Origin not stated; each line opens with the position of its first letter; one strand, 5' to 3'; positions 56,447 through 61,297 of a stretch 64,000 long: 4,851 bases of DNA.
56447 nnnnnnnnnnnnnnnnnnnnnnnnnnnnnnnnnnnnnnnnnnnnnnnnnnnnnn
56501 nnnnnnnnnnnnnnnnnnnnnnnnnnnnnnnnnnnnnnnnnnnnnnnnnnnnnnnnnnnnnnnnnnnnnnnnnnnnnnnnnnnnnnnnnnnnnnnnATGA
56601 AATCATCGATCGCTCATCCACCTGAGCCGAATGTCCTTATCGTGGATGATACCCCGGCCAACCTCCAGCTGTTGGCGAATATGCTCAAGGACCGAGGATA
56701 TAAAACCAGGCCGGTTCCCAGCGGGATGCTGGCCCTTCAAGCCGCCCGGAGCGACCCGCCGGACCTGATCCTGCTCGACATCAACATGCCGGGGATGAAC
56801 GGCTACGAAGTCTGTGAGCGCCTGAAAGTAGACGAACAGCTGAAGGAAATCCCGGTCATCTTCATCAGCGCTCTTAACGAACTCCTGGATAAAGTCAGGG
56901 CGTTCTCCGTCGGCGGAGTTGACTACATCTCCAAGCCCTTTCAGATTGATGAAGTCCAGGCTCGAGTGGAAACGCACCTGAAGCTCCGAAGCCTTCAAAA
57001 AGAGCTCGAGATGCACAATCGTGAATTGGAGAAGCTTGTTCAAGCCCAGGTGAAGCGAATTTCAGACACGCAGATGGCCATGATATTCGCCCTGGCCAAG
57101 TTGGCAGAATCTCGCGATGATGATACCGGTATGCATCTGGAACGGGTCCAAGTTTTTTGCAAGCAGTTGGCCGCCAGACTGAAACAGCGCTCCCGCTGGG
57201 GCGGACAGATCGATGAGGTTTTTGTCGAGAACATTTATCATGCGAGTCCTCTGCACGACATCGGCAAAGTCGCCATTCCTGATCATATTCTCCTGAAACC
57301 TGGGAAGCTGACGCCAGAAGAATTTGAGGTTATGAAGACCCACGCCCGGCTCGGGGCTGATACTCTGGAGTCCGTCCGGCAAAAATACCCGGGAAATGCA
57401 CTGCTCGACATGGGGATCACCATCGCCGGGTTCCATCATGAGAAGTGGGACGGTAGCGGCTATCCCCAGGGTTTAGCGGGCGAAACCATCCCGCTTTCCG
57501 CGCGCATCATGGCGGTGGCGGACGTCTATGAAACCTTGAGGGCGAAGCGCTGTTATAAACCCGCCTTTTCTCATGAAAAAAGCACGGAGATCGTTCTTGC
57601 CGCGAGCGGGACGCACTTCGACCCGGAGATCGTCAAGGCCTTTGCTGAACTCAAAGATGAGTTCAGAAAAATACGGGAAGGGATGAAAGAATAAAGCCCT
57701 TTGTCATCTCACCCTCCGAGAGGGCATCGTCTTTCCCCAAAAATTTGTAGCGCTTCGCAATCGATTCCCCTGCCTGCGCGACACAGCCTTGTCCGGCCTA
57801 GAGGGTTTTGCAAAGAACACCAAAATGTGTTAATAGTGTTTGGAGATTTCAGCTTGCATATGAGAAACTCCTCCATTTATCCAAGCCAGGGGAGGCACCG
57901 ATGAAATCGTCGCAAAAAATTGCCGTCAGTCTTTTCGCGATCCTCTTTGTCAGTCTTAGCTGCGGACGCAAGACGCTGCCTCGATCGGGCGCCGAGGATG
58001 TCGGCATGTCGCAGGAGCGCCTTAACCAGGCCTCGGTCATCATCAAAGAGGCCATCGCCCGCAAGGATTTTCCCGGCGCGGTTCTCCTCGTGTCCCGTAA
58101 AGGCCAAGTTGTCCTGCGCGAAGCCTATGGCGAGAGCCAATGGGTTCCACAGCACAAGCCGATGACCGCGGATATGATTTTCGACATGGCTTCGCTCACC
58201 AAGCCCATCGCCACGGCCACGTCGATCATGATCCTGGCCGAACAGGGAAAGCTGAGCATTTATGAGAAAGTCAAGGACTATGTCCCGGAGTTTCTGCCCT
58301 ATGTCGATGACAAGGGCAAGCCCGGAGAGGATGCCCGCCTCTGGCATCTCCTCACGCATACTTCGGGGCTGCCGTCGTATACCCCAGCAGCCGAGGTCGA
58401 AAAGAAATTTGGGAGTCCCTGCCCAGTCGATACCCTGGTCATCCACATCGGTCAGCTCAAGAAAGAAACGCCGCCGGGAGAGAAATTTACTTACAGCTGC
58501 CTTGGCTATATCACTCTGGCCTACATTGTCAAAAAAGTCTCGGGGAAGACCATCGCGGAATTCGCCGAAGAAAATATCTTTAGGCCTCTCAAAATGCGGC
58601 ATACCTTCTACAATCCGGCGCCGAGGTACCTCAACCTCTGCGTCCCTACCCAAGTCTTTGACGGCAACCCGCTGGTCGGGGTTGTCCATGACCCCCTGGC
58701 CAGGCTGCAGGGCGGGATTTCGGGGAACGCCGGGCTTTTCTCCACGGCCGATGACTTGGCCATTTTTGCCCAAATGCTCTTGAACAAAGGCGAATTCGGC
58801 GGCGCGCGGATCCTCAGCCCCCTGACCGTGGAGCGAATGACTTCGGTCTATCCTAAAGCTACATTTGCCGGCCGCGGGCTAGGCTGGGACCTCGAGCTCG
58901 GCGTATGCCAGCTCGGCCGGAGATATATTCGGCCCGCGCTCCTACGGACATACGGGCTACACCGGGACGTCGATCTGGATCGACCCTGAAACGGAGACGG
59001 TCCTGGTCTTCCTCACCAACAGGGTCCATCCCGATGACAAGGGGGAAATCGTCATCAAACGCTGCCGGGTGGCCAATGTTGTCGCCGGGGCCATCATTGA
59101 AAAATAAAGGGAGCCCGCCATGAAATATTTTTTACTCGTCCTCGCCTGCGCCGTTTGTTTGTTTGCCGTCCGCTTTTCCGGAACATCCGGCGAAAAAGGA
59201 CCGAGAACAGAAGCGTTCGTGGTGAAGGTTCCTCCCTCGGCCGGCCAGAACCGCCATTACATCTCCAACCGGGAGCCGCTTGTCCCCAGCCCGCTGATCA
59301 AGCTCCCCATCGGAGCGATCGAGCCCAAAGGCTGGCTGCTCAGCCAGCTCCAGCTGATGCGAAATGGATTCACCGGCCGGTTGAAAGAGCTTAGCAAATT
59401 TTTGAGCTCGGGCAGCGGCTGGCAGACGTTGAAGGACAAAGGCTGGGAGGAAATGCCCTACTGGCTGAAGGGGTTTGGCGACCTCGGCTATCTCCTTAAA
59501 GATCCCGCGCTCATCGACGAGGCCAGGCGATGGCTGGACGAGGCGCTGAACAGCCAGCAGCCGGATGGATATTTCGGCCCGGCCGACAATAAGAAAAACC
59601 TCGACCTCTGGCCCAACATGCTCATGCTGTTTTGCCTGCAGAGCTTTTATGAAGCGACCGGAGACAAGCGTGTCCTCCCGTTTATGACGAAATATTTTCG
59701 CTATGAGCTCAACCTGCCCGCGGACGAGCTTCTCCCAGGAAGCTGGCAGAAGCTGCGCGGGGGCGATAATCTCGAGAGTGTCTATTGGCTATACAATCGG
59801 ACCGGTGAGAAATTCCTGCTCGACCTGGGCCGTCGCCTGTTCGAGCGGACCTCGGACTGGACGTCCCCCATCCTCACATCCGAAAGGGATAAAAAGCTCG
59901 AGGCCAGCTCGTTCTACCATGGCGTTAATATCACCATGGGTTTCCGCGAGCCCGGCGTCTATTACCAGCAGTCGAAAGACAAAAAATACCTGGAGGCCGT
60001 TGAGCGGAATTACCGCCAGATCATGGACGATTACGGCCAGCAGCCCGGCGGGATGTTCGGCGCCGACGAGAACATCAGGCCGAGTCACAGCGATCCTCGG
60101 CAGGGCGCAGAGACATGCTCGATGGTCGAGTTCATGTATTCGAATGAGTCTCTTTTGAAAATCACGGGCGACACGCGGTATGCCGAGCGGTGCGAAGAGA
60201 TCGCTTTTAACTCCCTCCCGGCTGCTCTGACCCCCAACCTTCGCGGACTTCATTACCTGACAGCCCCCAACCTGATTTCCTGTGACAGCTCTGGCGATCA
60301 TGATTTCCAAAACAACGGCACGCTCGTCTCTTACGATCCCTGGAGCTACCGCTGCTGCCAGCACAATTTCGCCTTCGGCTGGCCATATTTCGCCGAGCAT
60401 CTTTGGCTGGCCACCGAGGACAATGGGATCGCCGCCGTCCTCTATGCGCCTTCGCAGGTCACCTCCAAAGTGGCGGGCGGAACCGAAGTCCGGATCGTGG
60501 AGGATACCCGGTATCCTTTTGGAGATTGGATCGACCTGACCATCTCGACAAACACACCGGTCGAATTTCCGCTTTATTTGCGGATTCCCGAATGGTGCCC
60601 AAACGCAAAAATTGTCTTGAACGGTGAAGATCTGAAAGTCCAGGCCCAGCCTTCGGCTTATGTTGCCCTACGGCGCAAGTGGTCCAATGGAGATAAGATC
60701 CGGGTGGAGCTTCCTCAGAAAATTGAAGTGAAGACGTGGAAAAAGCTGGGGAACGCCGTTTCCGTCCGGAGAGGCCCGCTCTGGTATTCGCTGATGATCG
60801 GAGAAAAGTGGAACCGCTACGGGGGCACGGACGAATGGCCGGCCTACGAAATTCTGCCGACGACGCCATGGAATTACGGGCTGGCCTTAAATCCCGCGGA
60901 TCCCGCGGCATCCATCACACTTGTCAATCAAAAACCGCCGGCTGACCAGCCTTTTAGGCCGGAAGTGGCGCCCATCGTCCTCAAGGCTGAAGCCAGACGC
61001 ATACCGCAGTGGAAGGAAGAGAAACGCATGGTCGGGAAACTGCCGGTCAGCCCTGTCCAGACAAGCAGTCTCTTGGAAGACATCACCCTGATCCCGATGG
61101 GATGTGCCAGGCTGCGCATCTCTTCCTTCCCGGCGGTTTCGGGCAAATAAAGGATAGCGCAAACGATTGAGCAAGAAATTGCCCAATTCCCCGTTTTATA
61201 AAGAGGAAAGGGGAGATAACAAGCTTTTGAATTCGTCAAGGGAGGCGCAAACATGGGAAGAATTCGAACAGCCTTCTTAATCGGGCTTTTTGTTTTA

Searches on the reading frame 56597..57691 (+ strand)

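Call 87: search_protein_families(library=pfam, proteins=[window:56597-57691:+], max_evalue=0.00001)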
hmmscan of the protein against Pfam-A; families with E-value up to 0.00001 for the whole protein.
window:56597-57691:+ (365 aa): 3 families
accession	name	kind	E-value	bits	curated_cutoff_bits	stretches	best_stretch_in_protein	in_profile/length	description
PF13487.12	HD_5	-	6.8e-33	114.2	27.2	1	166-345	3-170/170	HD domain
PF00072.30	Response_reg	-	5e-30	104.4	30.2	1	13-124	1-110/111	Response regulator receiver domain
PF01966.28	HD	-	1.7e-17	64.2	22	1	179-313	3-115/116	HD domain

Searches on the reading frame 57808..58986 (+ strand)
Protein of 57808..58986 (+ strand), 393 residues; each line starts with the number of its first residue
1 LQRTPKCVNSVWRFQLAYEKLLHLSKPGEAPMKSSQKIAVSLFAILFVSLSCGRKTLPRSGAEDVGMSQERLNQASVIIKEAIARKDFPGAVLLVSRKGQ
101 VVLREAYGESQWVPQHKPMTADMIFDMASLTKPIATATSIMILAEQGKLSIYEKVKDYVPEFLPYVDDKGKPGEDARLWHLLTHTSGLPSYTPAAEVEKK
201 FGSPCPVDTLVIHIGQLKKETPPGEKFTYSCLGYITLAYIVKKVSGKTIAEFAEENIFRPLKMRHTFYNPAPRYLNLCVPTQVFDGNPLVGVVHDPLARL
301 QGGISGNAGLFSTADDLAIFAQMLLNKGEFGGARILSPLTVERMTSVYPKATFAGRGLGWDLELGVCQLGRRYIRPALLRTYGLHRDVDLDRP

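Call 87: search_protein_families(library=pfam, proteins=[window:57808-58986:+], max_evalue=0.00001)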
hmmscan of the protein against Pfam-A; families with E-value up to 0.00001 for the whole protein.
window:57808-58986:+ (393 aa): 1 family
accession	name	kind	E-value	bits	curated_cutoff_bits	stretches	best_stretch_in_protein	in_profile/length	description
PF00144.29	Beta-lactamase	-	1.9e-53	182.2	27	1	79-363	5-274/329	Beta-lactamase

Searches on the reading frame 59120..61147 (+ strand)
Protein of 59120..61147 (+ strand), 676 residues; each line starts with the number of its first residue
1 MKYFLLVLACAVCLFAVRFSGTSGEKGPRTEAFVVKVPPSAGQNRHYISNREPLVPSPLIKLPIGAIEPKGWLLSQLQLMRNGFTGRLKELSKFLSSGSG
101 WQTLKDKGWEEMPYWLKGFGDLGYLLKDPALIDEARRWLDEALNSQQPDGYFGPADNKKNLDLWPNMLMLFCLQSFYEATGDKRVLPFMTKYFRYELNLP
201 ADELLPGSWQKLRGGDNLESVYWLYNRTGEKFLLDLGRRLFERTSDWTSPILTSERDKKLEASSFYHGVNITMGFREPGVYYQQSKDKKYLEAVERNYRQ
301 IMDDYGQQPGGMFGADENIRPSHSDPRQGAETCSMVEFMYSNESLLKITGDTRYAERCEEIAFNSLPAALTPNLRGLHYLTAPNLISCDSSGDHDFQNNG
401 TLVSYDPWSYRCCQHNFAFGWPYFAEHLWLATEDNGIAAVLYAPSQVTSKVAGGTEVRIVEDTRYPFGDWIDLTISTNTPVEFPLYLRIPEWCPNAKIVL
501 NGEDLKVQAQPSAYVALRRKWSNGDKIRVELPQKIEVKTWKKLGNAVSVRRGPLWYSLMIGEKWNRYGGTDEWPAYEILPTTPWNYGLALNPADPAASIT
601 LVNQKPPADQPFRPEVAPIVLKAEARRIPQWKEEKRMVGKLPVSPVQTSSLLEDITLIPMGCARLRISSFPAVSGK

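Call 87: search_protein_families(library=pfam, proteins=[window:59120-61147:+], max_evalue=0.00001)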
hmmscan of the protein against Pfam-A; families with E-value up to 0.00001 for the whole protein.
window:59120-61147:+ (676 aa): 2 families
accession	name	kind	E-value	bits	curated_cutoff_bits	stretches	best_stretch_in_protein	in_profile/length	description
PF07944.18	Beta-AFase-like_GH127_cat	-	4.4e-44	151.4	24.9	1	112-425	60-375/376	Beta-L-arabinofuranosidase, GH127 catalytic domain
PF20736.2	Glyco_hydro127M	-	1.5e-22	80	24.2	1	437-532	2-94/95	Beta-L-arabinofuranosidase, GH127 middle domain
